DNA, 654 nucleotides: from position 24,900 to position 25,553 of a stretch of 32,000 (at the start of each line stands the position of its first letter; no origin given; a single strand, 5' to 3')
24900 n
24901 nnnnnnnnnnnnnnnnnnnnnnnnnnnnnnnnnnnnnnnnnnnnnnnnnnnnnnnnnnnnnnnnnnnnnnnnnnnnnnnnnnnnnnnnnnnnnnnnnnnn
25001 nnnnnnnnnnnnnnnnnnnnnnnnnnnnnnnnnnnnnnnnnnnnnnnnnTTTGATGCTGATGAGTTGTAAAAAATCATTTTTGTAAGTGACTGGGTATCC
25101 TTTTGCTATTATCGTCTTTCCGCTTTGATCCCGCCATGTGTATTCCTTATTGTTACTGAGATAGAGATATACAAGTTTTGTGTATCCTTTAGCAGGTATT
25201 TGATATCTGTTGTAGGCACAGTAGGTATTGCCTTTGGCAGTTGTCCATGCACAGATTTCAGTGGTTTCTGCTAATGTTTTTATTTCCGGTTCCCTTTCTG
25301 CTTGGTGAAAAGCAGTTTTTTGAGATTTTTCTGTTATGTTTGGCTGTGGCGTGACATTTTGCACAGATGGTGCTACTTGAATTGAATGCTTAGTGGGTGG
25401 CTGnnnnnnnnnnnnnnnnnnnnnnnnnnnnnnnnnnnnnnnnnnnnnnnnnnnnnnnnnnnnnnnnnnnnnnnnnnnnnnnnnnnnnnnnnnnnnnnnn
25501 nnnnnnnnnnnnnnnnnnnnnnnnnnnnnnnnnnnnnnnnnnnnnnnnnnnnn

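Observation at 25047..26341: tRNA-adjacent islet encoding a membrane-embedded Mrr-like nuclease with an unknown C-terminal domain and an overlapping small acidic ORF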

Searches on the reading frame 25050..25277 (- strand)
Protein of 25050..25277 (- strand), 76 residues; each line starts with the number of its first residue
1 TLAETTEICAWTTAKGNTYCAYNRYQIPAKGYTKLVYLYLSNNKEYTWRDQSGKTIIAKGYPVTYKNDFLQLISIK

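Call 36: find_homologous_proteins(query=A3, max_evalue=0.01)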
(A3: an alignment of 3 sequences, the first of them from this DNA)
Query A3 (3 sequences): 3 candidates shared short words with the query, none scored E <= 0.01.

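Call 42: find_related_loci(query=A3, collection=viral_contigs, flank=8000)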
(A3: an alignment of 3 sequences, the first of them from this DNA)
Query A3 (76 aa) in viral_contigs; peptide patterns used: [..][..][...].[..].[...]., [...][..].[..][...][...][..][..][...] (x = any residue, [..] = any of these).
76 stretches matched a pattern, but none encodes a relative of the query by tblastn (E <= 1e-3).

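Call 49: predict_structure(alignment_id=A3)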
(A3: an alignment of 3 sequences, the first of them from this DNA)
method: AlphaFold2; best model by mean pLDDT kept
length: 76 residues; sequences in the alignment: 3
mean_pLDDT: 54.4   pTM: 0.29
mean pLDDT of the five models: 54.4, 43.7, 42.8, 40.4, 40.0
residues with pLDDT >= 90: 0; 70-90: 0; 50-70: 58; < 50: 18
segments of 3 or more residues with pLDDT < 50: 1-7
pLDDT, mean of each block of 10 residues (from residue 1): 45 59 53 57 60 59 50 51
secondary structure, 60 per line:
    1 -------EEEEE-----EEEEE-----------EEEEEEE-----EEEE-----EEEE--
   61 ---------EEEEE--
elements in order: E8-12 E18-22 E34-40 E46-49 E55-58 E70-74

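Call 54: fold_search(model_id=the predicted structure, library=pdb)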
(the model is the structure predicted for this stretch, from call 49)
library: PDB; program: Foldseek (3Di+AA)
matches with E <= 10: 408; with E <= 0.001: 0
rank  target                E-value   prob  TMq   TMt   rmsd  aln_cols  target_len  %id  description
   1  5n06_A                8.0e-01  0.12  0.25  0.22  12.0        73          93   12  Crystal structure of Tie1 Fibronectin-like domain 3 (released 2017-04-26)
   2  3hks_A                1.1e+00  0.14  0.31  0.18  16.5        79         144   15  Crystal structure of eukaryotic translation initiation factor eIF-5A2 from Arabidopsis thaliana (released 2009-09-29)
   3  6tdu_AC               1.6e+00  0.07  0.22  0.05  10.3        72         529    8  Cryo-EM structure of Euglena gracilis mitochondrial ATP synthase, full dimer, rotational states 1 (released 2019-11-27)
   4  4a2m_A                1.7e+00  0.08  0.29  0.04  16.3        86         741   14  Structure of the periplasmic domain of the heparin and heparan sulphate sensing hybrid two component system BT4663 in  (released 2012-05-02)
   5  6tdz_C                1.7e+00  0.06  0.23  0.06  10.8        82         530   11  Cryo-EM structure of Euglena gracilis mitochondrial ATP synthase, OSCP/F1/c-ring, rotational state 2 (released 2019-11-27)
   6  2z2o_A                1.8e+00  0.09  0.24  0.09  10.3        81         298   12  Crystal Structure of apo virginiamycin B lyase from Staphylococcus aureus (released 2007-06-19)
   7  3bao_B                1.9e+00  0.09  0.25  0.15  10.1        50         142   18  Crystal structure of L26N mutant of Human acidic fibroblast growth factor (released 2008-04-15)
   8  2hz9_B                2.0e+00  0.09  0.25  0.15  10.1        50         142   20  Crystal structure of Lys12Val/Asn95Val/Cys117Val mutant of human acidic fibroblast growth factor at 1.70 angstrom reso (released 2007-06-19)
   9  9g33_DE               2.2e+00  0.08  0.28  0.11  12.9        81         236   14  Stalled 90S - Utp23-Krr1-deltaC3 (released 2025-06-18)
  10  4a2m_D                2.2e+00  0.08  0.29  0.04  15.9        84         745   14  Structure of the periplasmic domain of the heparin and heparan sulphate sensing hybrid two component system BT4663 in  (released 2012-05-02)
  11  3hks_B                2.4e+00  0.09  0.31  0.18  16.2        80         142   14  Crystal structure of eukaryotic translation initiation factor eIF-5A2 from Arabidopsis thaliana (released 2009-09-29)
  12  9znf_BE               2.4e+00  0.08  0.27  0.12  11.2        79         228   15  Cryo-EM structure of the Methanosarcina acetivorans 70S ribosome in complex with SriA and SriB (released 2026-01-28)
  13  5tzs_5                2.4e+00  0.08  0.28  0.11  13.1        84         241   12  Architecture of the yeast small subunit processome (released 2016-12-21)
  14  5ndv_S4               2.4e+00  0.08  0.29  0.10  13.3        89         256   13  Crystal structure of Paromomycin bound to the yeast 80S ribosome (released 2017-12-13)
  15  1jy0_B                2.7e+00  0.08  0.25  0.15   8.9        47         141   19  Human acidic fibroblast growth factor. 141 amino acid form with amino terminal His tag and Cys 117 replaced with Val ( (released 2003-08-12)
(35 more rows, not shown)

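Call 59: find_related_loci(query=A3, collection=metagenome_contigs, flank=8000)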
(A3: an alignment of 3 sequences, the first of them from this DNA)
Query A3 (76 aa) in metagenome_contigs; peptide patterns used: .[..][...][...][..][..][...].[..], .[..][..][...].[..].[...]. (x = any residue, [..] = any of these).
304 stretches matched a pattern; 1 encode a relative of the query (tblastn E <= 1e-3); 1 distinct loci.
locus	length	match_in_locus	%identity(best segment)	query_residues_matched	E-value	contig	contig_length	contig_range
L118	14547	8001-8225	36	2-76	9e-16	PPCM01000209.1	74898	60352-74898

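Call 60: search_protein_families(library=pfam, alignment_id=A3, max_evalue=10)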
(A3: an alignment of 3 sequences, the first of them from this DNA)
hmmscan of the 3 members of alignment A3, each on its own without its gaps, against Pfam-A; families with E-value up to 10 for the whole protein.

A. member 1, seq(76 aa): 2 families
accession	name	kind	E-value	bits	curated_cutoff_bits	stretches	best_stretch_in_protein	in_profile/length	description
PF16825.11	DUF5075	-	0.044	13.9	22.6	1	13-55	109-154/173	IGP family C-type lectin domain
PF06232.16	ATS3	-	0.051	13.9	27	1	15-56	58-99/125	Embryo-specific protein 3, (ATS3)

B. families by the number of members that match (of 3 scanned): 4 families
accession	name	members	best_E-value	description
PF16825.11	DUF5075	1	0.044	IGP family C-type lectin domain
PF06232.16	ATS3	1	0.051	Embryo-specific protein 3, (ATS3)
PF18668.6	Tail_spike_N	1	0.13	Tail spike TSP1/Gp66 receptor binding N-terminal domain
PF04771.18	CAV_VP3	1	0.22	Chicken anaemia virus VP-3 protein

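Call 74: search_solved_structures(query=A3, max_evalue=10)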
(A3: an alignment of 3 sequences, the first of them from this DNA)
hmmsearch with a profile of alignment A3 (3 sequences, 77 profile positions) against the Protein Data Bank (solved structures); distinct sequences matched with E-value up to 10: 0.

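Call 104: fold_search(model_id=the predicted structure, library=viral)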
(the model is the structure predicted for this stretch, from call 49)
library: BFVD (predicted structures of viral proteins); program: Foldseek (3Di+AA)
matches with E <= 10: 700; with E <= 0.001: 0
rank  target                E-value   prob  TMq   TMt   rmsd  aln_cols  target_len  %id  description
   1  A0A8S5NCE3            2.8e-01  0.33  0.32  0.13  13.3        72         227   15  Uncharacterized protein [Siphoviridae sp. ctdLA8]
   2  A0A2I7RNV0            5.0e-01  0.25  0.31  0.06  10.2        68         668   13  (no name in the UniProt tables at hand)
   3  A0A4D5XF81            5.3e-01  0.15  0.22  0.11   9.6        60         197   15  Uncharacterized protein [Pithovirus LCPAC102]
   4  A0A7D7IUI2            7.0e-01  0.20  0.25  0.28  10.5        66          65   12  (no name in the UniProt tables at hand)
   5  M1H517                7.4e-01  0.07  0.20  0.16  20.5        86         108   16  PBCV-specific basic adaptor domain-containing protein [Paramecium bursaria Chlorella virus IL3A]
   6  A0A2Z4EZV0            7.9e-01  0.14  0.31  0.09  16.7        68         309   15  (no name in the UniProt tables at hand)
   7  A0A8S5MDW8            8.3e-01  0.12  0.22  0.11  10.5        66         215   15  Baseplate wedge protein [Siphoviridae sp. ctYh54]
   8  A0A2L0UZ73            8.3e-01  0.12  0.32  0.03  19.1       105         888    8  Uncharacterized protein [Agrobacterium phage Atu_ph07]
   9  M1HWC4                8.8e-01  0.09  0.24  0.06  17.5        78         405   17  (no name in the UniProt tables at hand)
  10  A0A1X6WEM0            9.3e-01  0.11  0.29  0.05  13.9        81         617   11  (no name in the UniProt tables at hand)
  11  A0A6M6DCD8            9.3e-01  0.09  0.24  0.09  11.4        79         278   15  (no name in the UniProt tables at hand)
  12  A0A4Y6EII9            9.9e-01  0.11  0.28  0.24  12.2        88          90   10  Uncharacterized protein [Gordonia phage Pupper]
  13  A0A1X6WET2            9.9e-01  0.10  0.27  0.03  13.1        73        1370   12  (no name in the UniProt tables at hand)
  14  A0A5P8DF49            1.0e+00  0.47  0.28  0.51  10.8        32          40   22  Uncharacterized protein [Gordonia phage Suerte]
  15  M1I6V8                1.1e+00  0.07  0.22  0.16  15.2        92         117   16  (no name in the UniProt tables at hand)
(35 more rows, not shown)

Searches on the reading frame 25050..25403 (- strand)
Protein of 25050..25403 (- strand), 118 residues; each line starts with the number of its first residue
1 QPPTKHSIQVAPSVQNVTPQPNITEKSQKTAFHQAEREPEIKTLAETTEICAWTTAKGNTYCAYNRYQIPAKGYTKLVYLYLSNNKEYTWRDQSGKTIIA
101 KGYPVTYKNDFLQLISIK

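Call 30: search_protein_representatives(protein=window:25050-25403:-)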
Query: 118 residues. Proteins with E-value up to 0.001 (for the whole library): 4; up to 1e-10: 2; up to 1e-30: 1. The best 4 are listed.
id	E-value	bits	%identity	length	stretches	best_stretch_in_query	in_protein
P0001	3.3e-73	258.9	100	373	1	1-118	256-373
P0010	1.7e-15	72.9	42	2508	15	67-105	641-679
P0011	2.8e-09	52.9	34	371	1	31-117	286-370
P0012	1.1e-04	38.1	26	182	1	9-118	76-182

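Call 33: find_encoding_contigs(protein=P0011, flank=8000, max_places=4)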
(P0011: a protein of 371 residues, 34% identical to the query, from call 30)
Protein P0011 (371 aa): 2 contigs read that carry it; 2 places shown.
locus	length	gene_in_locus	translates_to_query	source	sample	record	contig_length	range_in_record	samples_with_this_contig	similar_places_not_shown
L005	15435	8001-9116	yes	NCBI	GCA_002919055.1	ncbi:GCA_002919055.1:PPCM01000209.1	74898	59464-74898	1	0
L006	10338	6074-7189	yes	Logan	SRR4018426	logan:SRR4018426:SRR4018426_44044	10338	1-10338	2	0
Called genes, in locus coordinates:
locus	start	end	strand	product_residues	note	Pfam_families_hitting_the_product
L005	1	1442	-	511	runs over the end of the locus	-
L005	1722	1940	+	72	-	-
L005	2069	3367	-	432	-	-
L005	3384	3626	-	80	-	-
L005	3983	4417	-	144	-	-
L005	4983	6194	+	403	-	-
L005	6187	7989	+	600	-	PF01935:DUF87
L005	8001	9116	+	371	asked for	PF04471:Mrr_cat, PF13156:Mrr_cat_2, PF01396:Zn_ribbon_Top1 (weak)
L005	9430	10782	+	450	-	PF13353:Fer4_12 (weak), PF04055:Radical_SAM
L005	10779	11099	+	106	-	-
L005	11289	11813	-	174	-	PF07963:N_methyl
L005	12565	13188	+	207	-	-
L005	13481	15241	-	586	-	PF07694:5TM-5TMR_LYT, PF13188:PAS_8 (weak), PF08447:PAS_3 (weak), PF13426:PAS_9 (weak), PF00512:HisKA, PF02518:HATPase_c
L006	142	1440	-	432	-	-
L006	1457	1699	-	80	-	-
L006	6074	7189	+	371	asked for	PF04471:Mrr_cat, PF13156:Mrr_cat_2, PF01396:Zn_ribbon_Top1 (weak)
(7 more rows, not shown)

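Call 34: find_encoding_contigs(protein=P0012, flank=8000, max_places=4)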
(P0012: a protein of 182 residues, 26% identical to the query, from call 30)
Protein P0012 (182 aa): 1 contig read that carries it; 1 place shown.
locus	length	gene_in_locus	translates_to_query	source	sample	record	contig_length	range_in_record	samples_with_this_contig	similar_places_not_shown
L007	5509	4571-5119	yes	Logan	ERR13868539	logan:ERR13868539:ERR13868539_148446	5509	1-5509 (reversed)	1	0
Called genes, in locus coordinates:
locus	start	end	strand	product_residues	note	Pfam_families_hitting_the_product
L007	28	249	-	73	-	-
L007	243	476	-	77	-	-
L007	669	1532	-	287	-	PF05707:Zot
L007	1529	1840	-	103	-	-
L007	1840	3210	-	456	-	-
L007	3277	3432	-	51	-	-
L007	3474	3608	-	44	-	-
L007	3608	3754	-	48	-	-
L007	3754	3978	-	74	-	-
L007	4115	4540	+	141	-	PF07022:Phage_CI_repr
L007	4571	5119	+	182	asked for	-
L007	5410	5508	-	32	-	?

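Call 38: search_protein_families(library=padloc, proteins=[L005:4983-6194:+, L005:6187-7989:+, L005:8001-9116:+, L005:9430-10782:+, L005:10779-11099:+, L005:2069-3367:-, L005:3983-4417:-, L005:12565-13188:+], max_evalue=0.001)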
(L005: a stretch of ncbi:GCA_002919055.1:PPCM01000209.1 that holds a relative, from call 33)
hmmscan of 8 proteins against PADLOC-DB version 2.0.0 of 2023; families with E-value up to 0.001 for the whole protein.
L005:4983-6194:+ (403 aa): 2 families
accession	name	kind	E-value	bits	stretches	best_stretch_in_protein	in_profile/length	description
PDLC02187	DUF4297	-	1e-33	114.9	1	1-309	1-320/404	-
PDLC03848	LmuA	-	9e-13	47.3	1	4-289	7-242/373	-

L005:6187-7989:+ (600 aa): 15 families
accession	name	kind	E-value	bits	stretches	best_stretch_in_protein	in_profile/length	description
PDLC02188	HerA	-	2.5e-171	569.4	1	5-594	9-578/578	-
PDLC04105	HerA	-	3.9e-143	476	1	3-596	11-573/576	-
PDLC04104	HerA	-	1.6e-87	291.7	2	300-595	90-374/379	-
PDLC04106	HerA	-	2.3e-80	269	2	354-594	428-664/667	-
PDLC04102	HerA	-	4.6e-79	264.5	2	351-583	415-644/654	-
PDLC04098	HerA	-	3.4e-78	261.9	2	285-594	379-685/686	-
PDLC02185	HerA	-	5.6e-53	178.6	1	75-579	92-582/585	-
PDLC04103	HerA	-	2e-51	173.1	1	118-577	145-575/579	-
PDLC04100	HerA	-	7.7e-50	168.1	1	77-581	94-577/580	-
PDLC04101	HerA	-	1.3e-44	150.5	1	5-416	15-397/400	-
PDLC04097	HerA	-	5.4e-36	122.4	2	396-577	431-612/618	-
PDLC04107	HerA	-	2e-20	71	1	77-261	94-283/306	-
PDLC04140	mad8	-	2.1e-17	61.6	1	144-547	26-288/314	mads_8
PDLC04099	HerA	-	1.9e-15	54.8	1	4-199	12-212/214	-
PDLC01055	HerA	-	2.8e-14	50.8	1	446-517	418-489/532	Type III coevolved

L005:8001-9116:+ (371 aa): 7 families
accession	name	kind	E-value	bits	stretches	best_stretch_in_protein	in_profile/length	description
PDLC03657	mREase_IV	-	5.8e-08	30.4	1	33-108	200-275/317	Type IV methyl-directed restriction enzyme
PDLC04796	PDC-S02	-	4e-07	27.3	1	6-105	239-337/390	-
PDLC04819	PDC-S02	-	4.7e-07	27.3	1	7-111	193-294/334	-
PDLC04815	PDC-S02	-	5.2e-05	20.7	1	15-124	210-320/346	-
PDLC04806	PDC-S02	-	0.00013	19.4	1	7-107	182-282/324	-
PDLC03852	LmuA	-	0.00028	18.9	1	13-96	21-105/336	-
PDLC00631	ZorD1|ZorD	-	0.00028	16.8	1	10-117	948-1055/1071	"SWI2/SNF2 helicase, Mrr-like nuclease"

L005:9430-10782:+ (450 aa): 2 families
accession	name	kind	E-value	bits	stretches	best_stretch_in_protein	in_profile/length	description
PDLC02903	pVip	-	3.7e-12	44.3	1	103-243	7-132/257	Viperins not associated with kinases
PDLC02904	pVip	-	4.7e-10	37.4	1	103-252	10-149/262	Viperins associated with kinases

L005:10779-11099:+ (106 aa): 0 families

L005:2069-3367:- (432 aa): 0 families

L005:3983-4417:- (144 aa): 0 families

L005:12565-13188:+ (207 aa): 0 families

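Call 39: search_protein_families(library=phrogs, proteins=[L007:4571-5119:+, L007:4115-4540:+, L007:669-1532:-, L007:1529-1840:-, L007:1840-3210:-, L007:3754-3978:-, L007:243-476:-, L005:8001-9116:+], max_evalue=0.001)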
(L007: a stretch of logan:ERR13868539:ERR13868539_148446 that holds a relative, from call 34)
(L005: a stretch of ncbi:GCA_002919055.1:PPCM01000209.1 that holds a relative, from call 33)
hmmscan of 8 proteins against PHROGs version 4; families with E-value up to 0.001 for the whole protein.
L007:4571-5119:+ (182 aa): 0 families

L007:4115-4540:+ (141 aa): 4 families
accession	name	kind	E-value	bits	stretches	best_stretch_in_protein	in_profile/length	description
phrog_9710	-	unknown function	1.2e-05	26.3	1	18-85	15-85/95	-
phrog_4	-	transcription regulation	1.5e-05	25.2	1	23-87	140-203/400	transcriptional repressor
phrog_6378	-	unknown function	0.00016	22.7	1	31-95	22-88/131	-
phrog_8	-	transcription regulation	0.00056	20.5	1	20-107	77-154/346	transcriptional regulator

L007:669-1532:- (287 aa): 5 families
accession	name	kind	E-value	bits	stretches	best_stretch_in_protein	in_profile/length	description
phrog_1675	-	head and packaging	5.3e-20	73.2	1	103-172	80-152/353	morphogenesis (protein I of M13)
phrog_197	-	moron, auxiliary metabolic gene and host takeover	7.8e-14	52.9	1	1-171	27-170/486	Zot-like toxin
phrog_20922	-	head and packaging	1.4e-08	35.1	1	1-191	1-164/318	head morphogenesis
phrog_1041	-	moron, auxiliary metabolic gene and host takeover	3.3e-08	34.4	1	125-172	123-170/420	CTXphi Zot-like toxin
phrog_11271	-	head and packaging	2.3e-05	25.4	0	107-154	92-139/145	head morphogenesis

L007:1529-1840:- (103 aa): 1 family
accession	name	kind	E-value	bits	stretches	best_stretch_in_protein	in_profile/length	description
phrog_974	-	head and packaging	0.00019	23.2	1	3-95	3-101/107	minor head protein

L007:1840-3210:- (456 aa): 0 families

L007:3754-3978:- (74 aa): 0 families

L007:243-476:- (77 aa): 0 families

L005:8001-9116:+ (371 aa): 3 families
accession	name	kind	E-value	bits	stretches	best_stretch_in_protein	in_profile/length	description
phrog_17577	-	DNA, RNA and nucleotide metabolism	7e-09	36.3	1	4-133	78-204/210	restriction endonuclease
phrog_19856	-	unknown function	4.7e-06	27.4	1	38-132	99-188/192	-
phrog_33422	-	unknown function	5.6e-06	26.9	1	9-110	110-207/220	-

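Call 78: find_related_loci(query=P0012, collection=viral_contigs, flank=8000)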
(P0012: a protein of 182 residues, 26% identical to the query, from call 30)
Query P0012 (182 aa) in viral_contigs; peptide patterns used: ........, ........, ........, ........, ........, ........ (x = any residue, [..] = any of these).
29 stretches matched a pattern, but none encodes a relative of the query by tblastn (E <= 1e-3).

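Call 79: find_related_loci(query=window:25050-25403:-, collection=viral_contigs, flank=8000)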
Query window:25050-25403:- (118 aa) in viral_contigs; peptide patterns used: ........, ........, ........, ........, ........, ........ (x = any residue, [..] = any of these).
5 stretches matched a pattern, but none encodes a relative of the query by tblastn (E <= 1e-3).

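Call 90: search_protein_families(library=padloc, proteins=[P0012], max_evalue=0.001)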
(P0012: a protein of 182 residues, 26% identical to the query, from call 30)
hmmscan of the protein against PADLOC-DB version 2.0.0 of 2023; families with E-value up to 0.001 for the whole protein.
P0012 (182 aa): 0 families

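Call 100: search_protein_families(library=pfam, proteins=[P0010], max_evalue=0.01)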
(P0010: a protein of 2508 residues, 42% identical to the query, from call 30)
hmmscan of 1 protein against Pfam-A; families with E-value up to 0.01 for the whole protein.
P0010 (2508 aa): 2 families
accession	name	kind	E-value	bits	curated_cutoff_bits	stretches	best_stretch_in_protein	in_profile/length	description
PF22439.1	TAdV_Fibre-like_head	-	1e-05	26.1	26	0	659-696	60-97/135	Turkey Adenovirus 3 Fibre protein-like, head domain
PF02839.19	CBM_5_12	-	0.00029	21.2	26.2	0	717-736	3-22/44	Carbohydrate-binding module family 5/12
